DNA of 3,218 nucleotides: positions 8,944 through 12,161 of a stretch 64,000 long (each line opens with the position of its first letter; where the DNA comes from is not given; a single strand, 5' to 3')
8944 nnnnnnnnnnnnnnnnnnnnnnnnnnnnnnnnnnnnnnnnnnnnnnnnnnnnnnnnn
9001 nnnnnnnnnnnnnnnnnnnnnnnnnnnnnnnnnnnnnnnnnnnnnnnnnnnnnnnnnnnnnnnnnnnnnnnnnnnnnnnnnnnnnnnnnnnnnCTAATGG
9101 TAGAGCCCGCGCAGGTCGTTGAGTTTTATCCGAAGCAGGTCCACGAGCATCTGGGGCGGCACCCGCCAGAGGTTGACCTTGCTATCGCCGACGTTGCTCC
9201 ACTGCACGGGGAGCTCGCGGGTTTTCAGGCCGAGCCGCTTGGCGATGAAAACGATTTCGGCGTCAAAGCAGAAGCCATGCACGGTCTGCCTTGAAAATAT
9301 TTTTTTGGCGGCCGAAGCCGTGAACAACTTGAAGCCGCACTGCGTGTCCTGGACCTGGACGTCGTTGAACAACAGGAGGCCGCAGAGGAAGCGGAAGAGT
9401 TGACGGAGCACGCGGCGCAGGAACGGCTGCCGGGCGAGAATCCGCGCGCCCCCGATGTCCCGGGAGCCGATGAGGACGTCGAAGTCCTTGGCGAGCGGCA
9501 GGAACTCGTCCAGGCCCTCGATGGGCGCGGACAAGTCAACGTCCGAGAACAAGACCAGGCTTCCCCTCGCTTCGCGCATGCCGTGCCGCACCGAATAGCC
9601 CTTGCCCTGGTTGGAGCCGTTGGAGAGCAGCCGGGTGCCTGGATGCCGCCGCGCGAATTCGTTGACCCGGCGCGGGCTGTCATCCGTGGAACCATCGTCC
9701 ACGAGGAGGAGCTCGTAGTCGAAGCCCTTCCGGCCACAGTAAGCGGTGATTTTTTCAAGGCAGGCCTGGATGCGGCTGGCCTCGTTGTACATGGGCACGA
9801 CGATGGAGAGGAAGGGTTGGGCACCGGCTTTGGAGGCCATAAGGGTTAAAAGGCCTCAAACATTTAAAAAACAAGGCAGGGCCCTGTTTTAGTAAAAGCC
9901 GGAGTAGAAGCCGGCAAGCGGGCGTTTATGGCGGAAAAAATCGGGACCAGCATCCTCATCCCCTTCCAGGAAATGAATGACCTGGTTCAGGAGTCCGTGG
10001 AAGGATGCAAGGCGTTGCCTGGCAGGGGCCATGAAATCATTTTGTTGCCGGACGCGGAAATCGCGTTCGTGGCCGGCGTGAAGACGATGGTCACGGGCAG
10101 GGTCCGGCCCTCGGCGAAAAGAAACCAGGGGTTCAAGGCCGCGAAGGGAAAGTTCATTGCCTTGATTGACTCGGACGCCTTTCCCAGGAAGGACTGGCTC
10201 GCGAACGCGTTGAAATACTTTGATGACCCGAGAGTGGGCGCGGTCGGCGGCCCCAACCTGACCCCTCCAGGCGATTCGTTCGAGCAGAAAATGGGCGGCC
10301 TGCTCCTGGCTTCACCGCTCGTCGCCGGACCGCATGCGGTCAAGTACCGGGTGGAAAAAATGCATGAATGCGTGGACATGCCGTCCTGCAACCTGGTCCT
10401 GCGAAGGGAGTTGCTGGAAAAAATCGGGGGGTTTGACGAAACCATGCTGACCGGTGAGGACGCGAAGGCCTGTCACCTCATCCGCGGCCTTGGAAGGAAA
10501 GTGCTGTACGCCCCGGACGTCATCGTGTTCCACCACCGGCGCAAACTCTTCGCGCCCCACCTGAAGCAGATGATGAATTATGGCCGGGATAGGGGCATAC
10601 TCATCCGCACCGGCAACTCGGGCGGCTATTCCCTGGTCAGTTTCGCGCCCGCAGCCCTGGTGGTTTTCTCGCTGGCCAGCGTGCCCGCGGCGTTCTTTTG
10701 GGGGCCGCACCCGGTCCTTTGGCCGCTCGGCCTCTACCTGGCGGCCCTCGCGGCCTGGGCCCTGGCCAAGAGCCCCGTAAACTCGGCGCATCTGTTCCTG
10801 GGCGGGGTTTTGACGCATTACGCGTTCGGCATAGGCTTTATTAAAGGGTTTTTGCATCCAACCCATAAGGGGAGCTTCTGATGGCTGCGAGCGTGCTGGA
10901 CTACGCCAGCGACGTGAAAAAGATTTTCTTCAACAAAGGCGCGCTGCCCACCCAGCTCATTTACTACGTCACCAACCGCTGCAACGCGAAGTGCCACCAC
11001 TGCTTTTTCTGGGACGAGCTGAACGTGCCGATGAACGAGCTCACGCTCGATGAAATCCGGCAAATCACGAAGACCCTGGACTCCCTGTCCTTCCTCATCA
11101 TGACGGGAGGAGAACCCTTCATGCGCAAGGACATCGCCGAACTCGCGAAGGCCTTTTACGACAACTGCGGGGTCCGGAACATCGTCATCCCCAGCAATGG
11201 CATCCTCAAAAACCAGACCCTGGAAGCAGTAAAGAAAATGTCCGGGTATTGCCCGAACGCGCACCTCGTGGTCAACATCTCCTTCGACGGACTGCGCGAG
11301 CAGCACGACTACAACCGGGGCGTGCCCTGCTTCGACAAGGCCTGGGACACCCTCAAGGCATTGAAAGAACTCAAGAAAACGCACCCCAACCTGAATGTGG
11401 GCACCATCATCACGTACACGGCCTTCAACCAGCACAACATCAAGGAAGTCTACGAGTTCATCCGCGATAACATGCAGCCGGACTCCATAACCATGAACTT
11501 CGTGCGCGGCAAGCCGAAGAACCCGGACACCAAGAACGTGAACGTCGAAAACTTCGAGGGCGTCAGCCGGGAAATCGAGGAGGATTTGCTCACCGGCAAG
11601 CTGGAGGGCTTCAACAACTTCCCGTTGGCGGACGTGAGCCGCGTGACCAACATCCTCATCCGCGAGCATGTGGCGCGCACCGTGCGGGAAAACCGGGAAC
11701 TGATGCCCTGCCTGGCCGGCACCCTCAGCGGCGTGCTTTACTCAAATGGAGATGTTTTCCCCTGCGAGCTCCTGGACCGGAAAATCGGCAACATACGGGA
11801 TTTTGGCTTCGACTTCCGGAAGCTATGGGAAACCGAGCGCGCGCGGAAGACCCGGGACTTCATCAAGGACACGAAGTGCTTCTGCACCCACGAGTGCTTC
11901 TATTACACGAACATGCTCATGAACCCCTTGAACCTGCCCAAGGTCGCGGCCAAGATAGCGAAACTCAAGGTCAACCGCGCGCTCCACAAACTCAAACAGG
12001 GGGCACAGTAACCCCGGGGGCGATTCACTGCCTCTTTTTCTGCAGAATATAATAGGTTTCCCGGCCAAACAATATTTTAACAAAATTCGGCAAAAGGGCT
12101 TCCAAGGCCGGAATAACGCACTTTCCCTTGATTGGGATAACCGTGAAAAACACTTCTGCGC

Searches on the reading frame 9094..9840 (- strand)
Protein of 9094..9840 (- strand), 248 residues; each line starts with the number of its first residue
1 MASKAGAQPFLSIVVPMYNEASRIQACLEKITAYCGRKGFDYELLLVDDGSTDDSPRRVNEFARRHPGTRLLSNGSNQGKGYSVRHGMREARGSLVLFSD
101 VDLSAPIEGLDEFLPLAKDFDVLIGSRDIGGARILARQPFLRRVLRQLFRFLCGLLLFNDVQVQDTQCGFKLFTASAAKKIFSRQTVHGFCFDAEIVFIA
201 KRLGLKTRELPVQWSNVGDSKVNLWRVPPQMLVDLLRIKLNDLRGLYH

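Call 9: search_protein_families(library=pfam, proteins=[window:9094-9840:-], max_evalue=0.0001)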
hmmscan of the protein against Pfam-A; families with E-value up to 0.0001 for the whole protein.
window:9094-9840:- (248 aa): 3 families
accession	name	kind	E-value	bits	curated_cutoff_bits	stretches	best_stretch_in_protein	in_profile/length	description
PF00535.33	Glycos_transf_2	-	1e-24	87.8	23.3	1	12-180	1-166/168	Glycosyl transferase family 2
PF10111.15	Glyco_tranf_2_2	-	4.3e-05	23.6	27.3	1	12-113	1-102/276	Glycosyltransferase like family 2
PF13641.12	Glyco_tranf_2_3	-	9.1e-05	23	27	0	11-102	3-96/230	Glycosyltransferase like family 2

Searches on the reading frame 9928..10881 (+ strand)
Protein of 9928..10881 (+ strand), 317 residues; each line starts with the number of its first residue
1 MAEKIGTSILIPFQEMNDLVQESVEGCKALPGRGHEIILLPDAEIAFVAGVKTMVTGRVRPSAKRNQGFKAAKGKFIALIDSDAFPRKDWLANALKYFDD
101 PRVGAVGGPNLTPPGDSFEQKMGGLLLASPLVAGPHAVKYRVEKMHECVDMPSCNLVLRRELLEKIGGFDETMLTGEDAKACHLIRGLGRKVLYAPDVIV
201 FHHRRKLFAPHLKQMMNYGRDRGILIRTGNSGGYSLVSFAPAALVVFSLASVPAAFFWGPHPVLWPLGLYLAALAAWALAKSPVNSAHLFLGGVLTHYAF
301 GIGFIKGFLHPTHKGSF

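Call 9: search_protein_families(library=pfam, proteins=[window:9928-10881:+], max_evalue=0.0001)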
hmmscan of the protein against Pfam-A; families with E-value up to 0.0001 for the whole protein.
window:9928-10881:+ (317 aa): 5 families
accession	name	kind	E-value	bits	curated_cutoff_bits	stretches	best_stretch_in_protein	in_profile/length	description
PF00535.33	Glycos_transf_2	-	3.5e-13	50.3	23.3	1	8-167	1-168/168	Glycosyl transferase family 2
PF13641.12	Glyco_tranf_2_3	-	2.2e-12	47.9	27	1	50-215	59-224/230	Glycosyltransferase like family 2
PF13632.12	Glyco_trans_2_3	-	3.4e-10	40.5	27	1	76-272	1-193/198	Glycosyl transferase family group 2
PF13506.12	Glyco_transf_21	-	1.2e-07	31.8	21.7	1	65-215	22-165/174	Glycosyl transferase family 21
PF10111.15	Glyco_tranf_2_2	-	3.7e-05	23.8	27.3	0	61-96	69-104/276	Glycosyltransferase like family 2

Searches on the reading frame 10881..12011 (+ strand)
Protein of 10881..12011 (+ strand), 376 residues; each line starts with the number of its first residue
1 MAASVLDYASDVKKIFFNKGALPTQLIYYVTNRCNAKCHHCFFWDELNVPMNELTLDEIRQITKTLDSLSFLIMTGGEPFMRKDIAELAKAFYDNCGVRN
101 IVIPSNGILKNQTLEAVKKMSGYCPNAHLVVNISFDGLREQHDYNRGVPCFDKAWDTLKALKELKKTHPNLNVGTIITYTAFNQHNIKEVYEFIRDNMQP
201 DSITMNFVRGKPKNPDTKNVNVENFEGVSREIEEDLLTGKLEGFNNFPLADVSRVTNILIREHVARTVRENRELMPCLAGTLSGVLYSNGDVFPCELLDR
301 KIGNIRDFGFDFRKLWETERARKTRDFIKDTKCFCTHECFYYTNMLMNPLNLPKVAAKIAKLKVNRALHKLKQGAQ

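Call 9: search_protein_families(library=pfam, proteins=[window:10881-12011:+], max_evalue=0.0001)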
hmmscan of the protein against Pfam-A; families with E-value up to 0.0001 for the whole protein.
window:10881-12011:+ (376 aa): 3 families
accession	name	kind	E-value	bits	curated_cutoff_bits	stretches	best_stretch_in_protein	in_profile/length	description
PF04055.27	Radical_SAM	-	2.8e-20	73.6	29.5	1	28-194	1-166/166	Radical SAM superfamily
PF13353.11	Fer4_12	-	2.7e-05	24.9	22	1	32-119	13-104/137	4Fe-4S single cluster domain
PF13186.11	SPASM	-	4.5e-05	24.1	21.5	1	277-335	1-63/67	Iron-sulfur cluster-binding domain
